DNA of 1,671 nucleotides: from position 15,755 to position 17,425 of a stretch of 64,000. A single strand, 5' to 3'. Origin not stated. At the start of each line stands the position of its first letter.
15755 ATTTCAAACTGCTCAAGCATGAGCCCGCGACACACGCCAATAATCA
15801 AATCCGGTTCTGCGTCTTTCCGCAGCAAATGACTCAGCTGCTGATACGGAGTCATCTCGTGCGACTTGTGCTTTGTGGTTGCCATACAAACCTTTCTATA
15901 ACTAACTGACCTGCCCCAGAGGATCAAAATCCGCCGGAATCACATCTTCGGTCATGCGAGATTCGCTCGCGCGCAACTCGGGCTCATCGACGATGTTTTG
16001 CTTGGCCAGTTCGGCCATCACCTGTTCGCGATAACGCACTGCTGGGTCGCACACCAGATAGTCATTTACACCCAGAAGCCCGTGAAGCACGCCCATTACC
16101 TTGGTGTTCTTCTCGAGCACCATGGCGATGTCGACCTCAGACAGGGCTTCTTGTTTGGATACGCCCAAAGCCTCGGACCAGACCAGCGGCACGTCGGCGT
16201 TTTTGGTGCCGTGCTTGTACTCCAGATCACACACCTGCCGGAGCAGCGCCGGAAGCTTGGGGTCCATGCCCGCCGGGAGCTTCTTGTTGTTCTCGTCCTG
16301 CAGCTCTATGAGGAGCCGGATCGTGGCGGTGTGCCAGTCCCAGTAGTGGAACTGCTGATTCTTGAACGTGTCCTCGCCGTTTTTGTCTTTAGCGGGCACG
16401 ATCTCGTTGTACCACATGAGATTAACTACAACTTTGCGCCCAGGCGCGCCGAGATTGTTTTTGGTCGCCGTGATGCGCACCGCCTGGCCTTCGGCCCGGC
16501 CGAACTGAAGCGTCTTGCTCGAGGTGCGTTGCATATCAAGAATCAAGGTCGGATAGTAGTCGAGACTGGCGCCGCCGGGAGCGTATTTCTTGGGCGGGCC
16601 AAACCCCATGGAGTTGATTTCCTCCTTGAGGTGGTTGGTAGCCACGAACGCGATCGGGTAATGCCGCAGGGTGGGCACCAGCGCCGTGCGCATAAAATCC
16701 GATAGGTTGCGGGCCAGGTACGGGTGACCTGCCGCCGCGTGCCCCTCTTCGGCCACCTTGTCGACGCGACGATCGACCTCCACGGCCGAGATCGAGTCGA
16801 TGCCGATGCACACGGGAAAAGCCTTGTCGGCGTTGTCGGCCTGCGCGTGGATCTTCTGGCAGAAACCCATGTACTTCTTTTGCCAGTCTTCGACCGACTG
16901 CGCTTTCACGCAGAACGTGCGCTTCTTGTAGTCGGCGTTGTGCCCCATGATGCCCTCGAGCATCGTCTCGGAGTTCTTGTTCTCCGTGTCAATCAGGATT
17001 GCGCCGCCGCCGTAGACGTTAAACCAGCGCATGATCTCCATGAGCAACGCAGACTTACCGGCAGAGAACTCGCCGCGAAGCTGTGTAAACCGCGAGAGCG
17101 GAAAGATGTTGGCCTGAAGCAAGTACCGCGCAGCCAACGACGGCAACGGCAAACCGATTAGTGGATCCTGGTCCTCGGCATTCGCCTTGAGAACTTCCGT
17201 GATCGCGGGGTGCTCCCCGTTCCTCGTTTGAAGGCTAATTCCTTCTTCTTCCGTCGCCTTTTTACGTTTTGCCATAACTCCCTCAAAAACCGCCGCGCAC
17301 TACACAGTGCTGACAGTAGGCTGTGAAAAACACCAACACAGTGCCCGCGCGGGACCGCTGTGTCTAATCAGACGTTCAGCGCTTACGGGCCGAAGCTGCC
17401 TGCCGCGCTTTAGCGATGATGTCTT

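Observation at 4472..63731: Genome-wide, evenly spaced 12-bp palindrome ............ written into coding genes in all three frames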

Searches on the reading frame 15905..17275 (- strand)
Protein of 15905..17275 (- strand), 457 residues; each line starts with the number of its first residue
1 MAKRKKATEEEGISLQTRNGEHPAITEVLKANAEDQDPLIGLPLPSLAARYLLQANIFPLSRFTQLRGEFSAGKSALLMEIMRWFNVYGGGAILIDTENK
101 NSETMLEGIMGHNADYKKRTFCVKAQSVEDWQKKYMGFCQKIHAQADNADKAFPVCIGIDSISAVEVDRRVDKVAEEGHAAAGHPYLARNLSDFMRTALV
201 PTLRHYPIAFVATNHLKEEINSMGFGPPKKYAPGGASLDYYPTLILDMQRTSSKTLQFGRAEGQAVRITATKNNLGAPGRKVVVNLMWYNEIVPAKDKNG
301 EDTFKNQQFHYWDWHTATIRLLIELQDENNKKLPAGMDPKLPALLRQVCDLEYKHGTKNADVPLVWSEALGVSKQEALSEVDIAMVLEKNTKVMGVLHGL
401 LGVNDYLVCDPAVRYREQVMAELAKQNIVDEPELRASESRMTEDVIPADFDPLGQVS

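Call 48: search_protein_families(library=pfam, alignment_id=A1, max_evalue=0.001)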
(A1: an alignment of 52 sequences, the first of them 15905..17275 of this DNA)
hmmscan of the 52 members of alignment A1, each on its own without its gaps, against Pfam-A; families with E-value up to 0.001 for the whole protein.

A. member 1, window:15905-17275:- (457 aa): 1 family
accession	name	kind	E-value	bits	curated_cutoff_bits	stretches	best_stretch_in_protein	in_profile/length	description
PF00154.27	RecA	-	5.1e-08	33.1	27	1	159-290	136-259/262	recA bacterial DNA recombination protein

B. families by the number of members that match (of 52 scanned): 24 families
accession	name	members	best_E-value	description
PF00004.35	AAA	1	7.1e-26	ATPase family associated with various cellular activities (AAA)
PF00294.29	PfkB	1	1.6e-20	pfkB family carbohydrate kinase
PF13476.12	AAA_23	1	7.9e-18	AAA domain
PF02463.25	SMC_N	1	1e-17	RecF/RecN/SMC N terminal domain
PF20530.3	DUF6745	1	2.5e-16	Domain of unknown function (DUF6745)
PF01467.32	CTP_transf_like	1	2.6e-16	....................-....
PF11211.13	DUF2997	1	1.1e-15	Protein of unknown function (DUF2997)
PF13304.12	AAA_21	1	3.3e-15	AAA domain, putative AbiEii toxin, Type IV TA system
PF18909.5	dGTP_diPhyd_N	1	3.7e-13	dATP/dGTP diphosphohydrolase, N-terminal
PF00089.32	Trypsin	1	6.3e-12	Trypsin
PF00929.31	RNase_T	1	2.7e-11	Exonuclease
PF02810.21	SEC-C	1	4.6e-09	SEC-C motif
PF13365.12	Trypsin_2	1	9.5e-09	Trypsin-like peptidase domain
PF13555.12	AAA_29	1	1.9e-08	P-loop containing region of AAA domain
PF08275.17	DNAG_N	1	2e-08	DNA primase catalytic core, N-terminal domain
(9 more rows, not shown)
